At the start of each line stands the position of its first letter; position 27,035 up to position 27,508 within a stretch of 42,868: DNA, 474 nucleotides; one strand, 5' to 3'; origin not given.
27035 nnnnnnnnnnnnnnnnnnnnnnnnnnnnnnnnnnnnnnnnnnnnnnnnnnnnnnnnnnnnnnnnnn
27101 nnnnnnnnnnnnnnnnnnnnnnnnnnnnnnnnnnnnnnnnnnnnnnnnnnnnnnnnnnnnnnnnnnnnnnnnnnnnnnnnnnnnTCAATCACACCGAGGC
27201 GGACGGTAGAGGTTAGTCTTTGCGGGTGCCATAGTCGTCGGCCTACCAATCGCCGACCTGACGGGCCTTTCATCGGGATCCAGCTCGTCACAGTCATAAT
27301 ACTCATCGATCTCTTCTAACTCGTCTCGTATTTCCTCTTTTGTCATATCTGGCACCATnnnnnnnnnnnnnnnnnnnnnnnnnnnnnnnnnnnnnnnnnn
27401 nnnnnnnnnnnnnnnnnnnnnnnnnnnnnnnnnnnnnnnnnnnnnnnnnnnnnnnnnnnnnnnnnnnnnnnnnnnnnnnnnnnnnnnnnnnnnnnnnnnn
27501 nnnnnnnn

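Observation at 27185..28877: A 1.7-kb island is wedged between the small and large terminase genes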

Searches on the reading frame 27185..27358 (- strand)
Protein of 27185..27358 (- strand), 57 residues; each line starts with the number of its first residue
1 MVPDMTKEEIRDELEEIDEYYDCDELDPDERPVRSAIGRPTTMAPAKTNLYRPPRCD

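Call 3: search_protein_families(library=pfam, proteins=[window:27185-27358:-], max_evalue=1)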
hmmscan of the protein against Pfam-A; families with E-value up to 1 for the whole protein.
window:27185-27358:- (57 aa): 0 families

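Call 4: search_protein_families(library=phrogs, proteins=[window:27185-27358:-], max_evalue=0.1)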
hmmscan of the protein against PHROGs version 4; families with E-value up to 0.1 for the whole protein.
window:27185-27358:- (57 aa): 0 families

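Call 26: search_protein_families(library=ncbifam, proteins=[window:27185-27358:-], max_evalue=0.5)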
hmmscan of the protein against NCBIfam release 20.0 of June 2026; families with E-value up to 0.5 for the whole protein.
window:27185-27358:- (57 aa): 0 families

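Call 85: find_homologous_proteins(query=window:27185-27358:-, max_evalue=0.01)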
Query window:27185-27358:- (57 aa): 1 proteins with E <= 0.01 among 1 candidates.
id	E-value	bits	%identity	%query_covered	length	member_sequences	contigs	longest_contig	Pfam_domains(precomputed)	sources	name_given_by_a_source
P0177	9.2e-31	122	100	100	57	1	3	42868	-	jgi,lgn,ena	-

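Call 96: search_protein_families(library=padloc, proteins=[window:27185-27358:-], max_evalue=0.01)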
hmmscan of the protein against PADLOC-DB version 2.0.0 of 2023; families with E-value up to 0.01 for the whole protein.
window:27185-27358:- (57 aa): 0 families
